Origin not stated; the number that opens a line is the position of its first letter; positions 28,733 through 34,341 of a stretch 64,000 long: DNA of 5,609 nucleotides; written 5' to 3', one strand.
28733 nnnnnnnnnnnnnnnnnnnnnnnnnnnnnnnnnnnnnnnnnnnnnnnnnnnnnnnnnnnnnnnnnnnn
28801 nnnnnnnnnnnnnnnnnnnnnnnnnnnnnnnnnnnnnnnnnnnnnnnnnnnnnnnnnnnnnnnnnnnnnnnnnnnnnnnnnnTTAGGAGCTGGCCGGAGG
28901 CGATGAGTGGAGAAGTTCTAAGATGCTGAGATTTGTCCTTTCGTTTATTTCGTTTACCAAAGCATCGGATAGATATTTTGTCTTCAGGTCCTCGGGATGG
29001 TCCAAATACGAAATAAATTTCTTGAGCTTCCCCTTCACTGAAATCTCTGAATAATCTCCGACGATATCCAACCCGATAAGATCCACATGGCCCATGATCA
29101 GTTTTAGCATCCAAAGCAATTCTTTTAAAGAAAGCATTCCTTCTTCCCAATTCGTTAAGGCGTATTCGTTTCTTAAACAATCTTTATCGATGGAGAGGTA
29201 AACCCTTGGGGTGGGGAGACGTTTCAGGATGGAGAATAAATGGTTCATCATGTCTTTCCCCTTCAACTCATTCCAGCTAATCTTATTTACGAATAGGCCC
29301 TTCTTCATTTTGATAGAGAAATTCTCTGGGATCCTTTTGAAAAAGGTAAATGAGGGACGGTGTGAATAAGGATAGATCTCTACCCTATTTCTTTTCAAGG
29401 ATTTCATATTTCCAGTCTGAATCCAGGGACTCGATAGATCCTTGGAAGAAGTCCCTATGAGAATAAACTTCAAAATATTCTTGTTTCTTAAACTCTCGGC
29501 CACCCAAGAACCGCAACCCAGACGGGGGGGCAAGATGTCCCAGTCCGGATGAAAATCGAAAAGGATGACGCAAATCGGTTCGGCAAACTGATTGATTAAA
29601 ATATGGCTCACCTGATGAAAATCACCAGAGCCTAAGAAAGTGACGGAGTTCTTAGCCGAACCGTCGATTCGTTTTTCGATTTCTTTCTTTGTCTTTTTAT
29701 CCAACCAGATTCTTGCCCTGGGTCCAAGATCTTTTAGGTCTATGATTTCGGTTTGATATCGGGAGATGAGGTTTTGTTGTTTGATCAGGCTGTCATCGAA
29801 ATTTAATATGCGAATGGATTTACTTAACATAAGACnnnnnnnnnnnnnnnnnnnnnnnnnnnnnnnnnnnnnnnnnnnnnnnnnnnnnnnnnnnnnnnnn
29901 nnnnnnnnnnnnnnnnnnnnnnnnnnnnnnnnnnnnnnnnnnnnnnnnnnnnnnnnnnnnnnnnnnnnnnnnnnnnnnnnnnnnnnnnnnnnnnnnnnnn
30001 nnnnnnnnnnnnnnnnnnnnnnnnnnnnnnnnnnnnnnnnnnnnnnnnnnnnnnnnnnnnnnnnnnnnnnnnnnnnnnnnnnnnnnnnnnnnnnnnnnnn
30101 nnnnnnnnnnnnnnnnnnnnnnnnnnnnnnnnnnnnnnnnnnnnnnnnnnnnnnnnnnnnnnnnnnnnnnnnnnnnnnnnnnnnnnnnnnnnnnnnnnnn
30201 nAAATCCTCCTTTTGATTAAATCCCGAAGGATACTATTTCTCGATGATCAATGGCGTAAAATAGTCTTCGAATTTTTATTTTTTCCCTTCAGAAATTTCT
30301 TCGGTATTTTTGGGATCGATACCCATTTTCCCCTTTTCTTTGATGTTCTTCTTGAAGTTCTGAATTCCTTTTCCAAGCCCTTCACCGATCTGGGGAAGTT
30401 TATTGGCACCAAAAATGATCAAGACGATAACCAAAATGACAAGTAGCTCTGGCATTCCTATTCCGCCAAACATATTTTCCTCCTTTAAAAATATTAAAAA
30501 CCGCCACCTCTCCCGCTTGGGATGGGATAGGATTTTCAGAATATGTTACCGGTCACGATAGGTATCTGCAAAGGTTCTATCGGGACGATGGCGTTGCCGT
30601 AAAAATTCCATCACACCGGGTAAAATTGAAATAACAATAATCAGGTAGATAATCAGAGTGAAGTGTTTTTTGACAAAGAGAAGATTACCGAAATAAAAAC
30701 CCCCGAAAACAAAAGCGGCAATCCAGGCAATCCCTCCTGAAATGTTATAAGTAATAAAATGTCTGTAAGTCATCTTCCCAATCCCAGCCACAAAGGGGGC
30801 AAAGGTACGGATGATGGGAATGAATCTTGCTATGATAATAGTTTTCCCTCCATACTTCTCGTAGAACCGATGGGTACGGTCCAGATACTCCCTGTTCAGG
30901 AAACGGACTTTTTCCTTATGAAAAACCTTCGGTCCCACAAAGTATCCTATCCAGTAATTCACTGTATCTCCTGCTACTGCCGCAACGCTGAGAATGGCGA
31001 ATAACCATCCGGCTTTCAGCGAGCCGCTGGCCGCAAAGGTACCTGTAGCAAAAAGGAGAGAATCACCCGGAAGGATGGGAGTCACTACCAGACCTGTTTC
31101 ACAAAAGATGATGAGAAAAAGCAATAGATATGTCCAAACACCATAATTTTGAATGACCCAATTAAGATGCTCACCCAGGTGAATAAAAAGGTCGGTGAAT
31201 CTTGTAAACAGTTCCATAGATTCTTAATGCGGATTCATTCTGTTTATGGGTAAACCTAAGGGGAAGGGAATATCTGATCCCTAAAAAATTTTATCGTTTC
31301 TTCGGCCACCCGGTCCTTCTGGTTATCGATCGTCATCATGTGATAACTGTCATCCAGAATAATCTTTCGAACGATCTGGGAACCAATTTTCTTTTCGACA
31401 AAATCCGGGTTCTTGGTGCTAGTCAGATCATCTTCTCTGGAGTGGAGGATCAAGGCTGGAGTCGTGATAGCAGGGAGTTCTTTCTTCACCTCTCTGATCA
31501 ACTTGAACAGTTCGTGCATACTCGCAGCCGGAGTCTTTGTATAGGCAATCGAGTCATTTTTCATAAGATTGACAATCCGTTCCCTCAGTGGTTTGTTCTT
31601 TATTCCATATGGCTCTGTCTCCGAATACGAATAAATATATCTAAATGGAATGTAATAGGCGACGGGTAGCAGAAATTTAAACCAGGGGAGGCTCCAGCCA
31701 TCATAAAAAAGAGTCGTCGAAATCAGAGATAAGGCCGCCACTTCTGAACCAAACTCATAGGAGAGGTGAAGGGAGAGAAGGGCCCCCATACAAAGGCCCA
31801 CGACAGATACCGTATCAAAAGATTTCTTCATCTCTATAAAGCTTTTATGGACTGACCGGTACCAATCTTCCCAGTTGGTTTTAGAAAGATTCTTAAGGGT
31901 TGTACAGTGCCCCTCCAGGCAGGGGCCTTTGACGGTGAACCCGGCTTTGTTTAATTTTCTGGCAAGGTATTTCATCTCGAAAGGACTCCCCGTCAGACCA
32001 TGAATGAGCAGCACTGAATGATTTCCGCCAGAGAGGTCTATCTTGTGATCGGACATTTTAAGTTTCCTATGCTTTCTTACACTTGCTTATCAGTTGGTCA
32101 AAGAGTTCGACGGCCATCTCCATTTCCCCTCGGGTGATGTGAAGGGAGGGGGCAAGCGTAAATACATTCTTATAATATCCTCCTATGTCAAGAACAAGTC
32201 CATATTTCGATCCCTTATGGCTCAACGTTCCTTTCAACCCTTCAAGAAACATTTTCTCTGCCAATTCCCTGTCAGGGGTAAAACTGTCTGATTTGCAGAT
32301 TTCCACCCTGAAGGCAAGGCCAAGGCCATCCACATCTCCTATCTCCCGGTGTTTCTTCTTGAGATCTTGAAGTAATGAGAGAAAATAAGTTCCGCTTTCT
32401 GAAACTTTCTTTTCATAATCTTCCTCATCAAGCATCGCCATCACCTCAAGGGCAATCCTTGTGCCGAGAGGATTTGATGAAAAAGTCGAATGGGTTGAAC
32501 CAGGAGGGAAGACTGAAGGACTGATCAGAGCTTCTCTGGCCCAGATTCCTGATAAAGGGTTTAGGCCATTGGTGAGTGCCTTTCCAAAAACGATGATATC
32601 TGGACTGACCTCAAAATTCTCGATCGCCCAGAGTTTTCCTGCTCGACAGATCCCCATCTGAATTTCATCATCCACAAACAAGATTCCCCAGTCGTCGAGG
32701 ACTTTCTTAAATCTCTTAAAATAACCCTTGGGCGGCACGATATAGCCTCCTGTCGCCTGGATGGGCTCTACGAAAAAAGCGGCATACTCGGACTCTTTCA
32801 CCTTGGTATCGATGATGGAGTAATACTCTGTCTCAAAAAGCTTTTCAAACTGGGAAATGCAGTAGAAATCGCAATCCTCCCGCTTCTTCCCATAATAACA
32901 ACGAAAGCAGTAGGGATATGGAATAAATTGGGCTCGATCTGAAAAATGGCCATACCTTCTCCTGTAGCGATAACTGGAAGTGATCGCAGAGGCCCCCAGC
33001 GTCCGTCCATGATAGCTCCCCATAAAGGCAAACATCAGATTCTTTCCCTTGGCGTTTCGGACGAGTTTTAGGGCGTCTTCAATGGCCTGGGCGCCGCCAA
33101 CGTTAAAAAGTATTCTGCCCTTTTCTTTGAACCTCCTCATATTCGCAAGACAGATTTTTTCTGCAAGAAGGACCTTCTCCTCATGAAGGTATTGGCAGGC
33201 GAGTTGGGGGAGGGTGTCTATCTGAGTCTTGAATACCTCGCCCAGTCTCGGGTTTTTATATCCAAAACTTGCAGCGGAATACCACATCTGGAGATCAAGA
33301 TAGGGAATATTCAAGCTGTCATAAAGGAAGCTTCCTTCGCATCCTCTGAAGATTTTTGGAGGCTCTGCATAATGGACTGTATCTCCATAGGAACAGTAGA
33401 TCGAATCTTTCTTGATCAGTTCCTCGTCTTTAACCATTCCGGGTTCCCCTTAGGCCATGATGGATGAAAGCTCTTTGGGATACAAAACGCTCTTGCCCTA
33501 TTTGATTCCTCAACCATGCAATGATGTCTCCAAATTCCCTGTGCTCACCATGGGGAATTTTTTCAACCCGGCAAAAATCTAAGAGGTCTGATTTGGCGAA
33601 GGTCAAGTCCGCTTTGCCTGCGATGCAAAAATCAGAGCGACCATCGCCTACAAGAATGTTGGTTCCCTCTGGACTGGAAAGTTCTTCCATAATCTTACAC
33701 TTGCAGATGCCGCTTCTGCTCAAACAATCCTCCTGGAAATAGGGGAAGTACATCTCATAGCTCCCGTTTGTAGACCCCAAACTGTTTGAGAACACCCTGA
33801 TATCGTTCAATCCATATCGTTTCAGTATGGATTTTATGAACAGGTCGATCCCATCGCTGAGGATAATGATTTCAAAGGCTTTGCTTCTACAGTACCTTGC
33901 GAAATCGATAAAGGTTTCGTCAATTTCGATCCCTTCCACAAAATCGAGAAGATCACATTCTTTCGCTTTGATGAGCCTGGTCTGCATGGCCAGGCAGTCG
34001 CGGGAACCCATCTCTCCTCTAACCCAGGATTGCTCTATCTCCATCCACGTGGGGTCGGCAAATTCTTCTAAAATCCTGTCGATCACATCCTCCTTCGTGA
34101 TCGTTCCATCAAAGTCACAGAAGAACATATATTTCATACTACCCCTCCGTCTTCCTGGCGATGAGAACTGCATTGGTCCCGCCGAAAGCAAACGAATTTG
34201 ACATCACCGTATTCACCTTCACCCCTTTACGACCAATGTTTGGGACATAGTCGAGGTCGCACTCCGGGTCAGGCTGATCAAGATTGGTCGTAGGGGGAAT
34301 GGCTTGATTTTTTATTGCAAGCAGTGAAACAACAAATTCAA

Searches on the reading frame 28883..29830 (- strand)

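Call 38: search_protein_families(library=pfam, proteins=[window:28883-29830:-], max_evalue=0.0001)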
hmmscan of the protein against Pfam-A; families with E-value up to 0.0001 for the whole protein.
window:28883-29830:- (315 aa): 1 family
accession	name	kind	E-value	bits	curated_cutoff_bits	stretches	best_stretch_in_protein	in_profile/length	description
PF00491.26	Arginase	-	6e-06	26.4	22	0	28-257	52-253/280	Arginase family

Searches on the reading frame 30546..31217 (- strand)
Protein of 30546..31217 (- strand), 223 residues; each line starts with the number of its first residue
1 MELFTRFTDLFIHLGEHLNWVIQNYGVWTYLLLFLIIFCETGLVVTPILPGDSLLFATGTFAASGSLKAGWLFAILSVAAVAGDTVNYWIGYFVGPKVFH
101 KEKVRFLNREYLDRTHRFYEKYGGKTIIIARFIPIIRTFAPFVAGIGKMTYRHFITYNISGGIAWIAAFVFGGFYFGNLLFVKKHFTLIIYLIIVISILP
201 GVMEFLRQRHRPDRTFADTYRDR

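Call 38: search_protein_families(library=pfam, proteins=[window:30546-31217:-], max_evalue=0.0001)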
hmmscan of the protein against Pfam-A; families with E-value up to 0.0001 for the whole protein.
window:30546-31217:- (223 aa): 1 family
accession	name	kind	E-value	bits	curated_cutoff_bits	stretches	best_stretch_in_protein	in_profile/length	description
PF09335.16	VTT_dom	-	2.1e-20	73.9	33.9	1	49-173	1-121/123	VTT domain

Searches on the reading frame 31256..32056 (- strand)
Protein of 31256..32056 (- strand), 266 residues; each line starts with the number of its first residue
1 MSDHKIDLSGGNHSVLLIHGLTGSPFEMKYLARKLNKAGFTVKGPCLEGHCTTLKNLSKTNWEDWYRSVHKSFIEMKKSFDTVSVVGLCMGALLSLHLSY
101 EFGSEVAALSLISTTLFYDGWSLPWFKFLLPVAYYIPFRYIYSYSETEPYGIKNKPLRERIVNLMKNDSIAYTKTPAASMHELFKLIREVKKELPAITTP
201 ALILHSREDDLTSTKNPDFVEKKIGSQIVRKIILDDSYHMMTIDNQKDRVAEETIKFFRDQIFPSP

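Call 38: search_protein_families(library=pfam, proteins=[window:31256-32056:-], max_evalue=0.0001)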
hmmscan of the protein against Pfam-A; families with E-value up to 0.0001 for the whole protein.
window:31256-32056:- (266 aa): 3 families
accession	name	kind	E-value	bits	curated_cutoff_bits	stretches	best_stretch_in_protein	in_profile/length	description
PF12146.15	Hydrolase_4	-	1.1e-17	64.6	27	1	14-245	6-238/239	Serine aminopeptidase, S33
PF00561.26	Abhydrolase_1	-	9.2e-12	45.6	25.8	1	15-245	3-244/245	alpha/beta hydrolase fold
PF12697.13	Abhydrolase_6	-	1.8e-09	39.1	26.3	1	15-252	1-216/217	Alpha/beta hydrolase family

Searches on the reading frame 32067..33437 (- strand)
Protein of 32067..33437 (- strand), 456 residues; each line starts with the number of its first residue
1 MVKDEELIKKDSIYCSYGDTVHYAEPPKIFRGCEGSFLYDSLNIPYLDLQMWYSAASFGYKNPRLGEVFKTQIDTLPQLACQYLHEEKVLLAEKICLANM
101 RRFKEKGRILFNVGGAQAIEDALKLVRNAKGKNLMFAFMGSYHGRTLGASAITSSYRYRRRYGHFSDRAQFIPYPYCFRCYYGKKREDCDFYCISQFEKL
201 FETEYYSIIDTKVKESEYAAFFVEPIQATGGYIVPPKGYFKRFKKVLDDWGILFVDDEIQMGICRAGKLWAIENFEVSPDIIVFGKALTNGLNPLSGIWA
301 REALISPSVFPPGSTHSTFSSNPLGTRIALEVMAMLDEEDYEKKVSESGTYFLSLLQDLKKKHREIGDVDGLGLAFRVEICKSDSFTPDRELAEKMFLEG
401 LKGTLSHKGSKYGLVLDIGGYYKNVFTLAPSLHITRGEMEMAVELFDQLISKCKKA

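Call 10: search_protein_families(library=ncbifam, proteins=[window:32067-33437:-], max_evalue=0.001)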
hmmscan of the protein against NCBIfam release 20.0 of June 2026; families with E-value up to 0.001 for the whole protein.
window:32067-33437:- (456 aa): 69 families (the best 25 are shown)
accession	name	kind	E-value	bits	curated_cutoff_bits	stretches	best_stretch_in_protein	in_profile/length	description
NF006228.0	PRK08360.1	equivalog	3.2e-82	276.5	608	1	3-452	2-426/443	aspartate aminotransferase family protein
NF004426.0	PRK05769.1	equivalog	5.7e-82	275.8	552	1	4-452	17-439/441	acetyl ornithine aminotransferase family protein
NF005993.0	PRK08117.1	subfamily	3.3e-78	263.2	574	1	33-454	32-431/433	aspartate aminotransferase family protein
NF049939.1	HyAminethphonNHLyPbfA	equivalog_domain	7.3e-69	232.3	525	1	30-452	47-441/442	(R)-1-hydroxy-2-aminoethylphosphonate ammonia-lyase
NF045634.1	LeuMetRace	equivalog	9.2e-69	232.2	800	1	4-452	3-426/432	leucine/methionine racemase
NF004171.0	PRK05639.1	equivalog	9.5e-63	212.6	639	1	5-450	16-441/457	alanine/serine racemase family protein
NF004755.0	PRK06082.1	equivalog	1.9e-61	207.9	467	1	30-454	58-453/459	aspartate aminotransferase family protein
NF005376.0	PRK06918.1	equivalog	2e-60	204.5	676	1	31-453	41-444/451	4-aminobutyrate--2-oxoglutarate transaminase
NF006368.0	PRK08593.1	equivalog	3.8e-58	197.2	570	1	2-453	4-432/448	aspartate aminotransferase family protein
TIGR00700.1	GABAtrnsam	equivalog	8.1e-58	196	506.65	1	33-448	22-416/420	4-aminobutyrate--2-oxoglutarate transaminase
NF004718.0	PRK06062.1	subfamily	7.8e-57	192.8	472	1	26-453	38-449/454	hypothetical protein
TIGR00707.1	argD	subfamily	7.6e-56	189.5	410.05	2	212-449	166-379/381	acetylornithine/succinylornithine family transaminase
NF005375.0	PRK06917.1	equivalog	1e-54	186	535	1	33-454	21-440/448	aspartate aminotransferase family protein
TIGR00508.1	bioA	equivalog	2.4e-54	184.5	405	1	24-386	11-368/419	adenosylmethionine--8-amino-7-oxononanoate transaminase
NF004714.0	PRK06058.1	subfamily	3e-54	184.3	639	1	46-451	62-445/447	4-aminobutyrate--2-oxoglutarate transaminase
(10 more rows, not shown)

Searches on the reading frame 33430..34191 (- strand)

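Call 10: search_protein_families(library=ncbifam, proteins=[window:33430-34191:-], max_evalue=0.001)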
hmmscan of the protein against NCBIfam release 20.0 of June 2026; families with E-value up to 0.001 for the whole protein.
window:33430-34191:- (253 aa): 5 families
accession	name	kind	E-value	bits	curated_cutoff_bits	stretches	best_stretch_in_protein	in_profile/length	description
NF007103.0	PRK09552.1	equivalog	1.9e-37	129.1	292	1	19-230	2-215/220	2-hydroxy-3-keto-5-methylthiopentenyl-1-phosphate phosphatase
TIGR01489.1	DKMTPPase-SF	subfamily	9.4e-35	120.4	81.55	1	21-201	2-188/188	MtnX-like HAD-IB family phosphatase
TIGR03333.1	salvage_mtnX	equivalog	2.6e-29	102.7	303.2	1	23-229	2-210/214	2-hydroxy-3-keto-5-methylthiopentenyl-1-phosphate phosphatase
TIGR01488.1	HAD-SF-IB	subfamily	1e-21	77.7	45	1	23-191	2-174/177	HAD-IB family phosphatase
TIGR00338.1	serB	equivalog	6.1e-09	35.8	144.15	1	20-199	14-192/219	phosphoserine phosphatase SerB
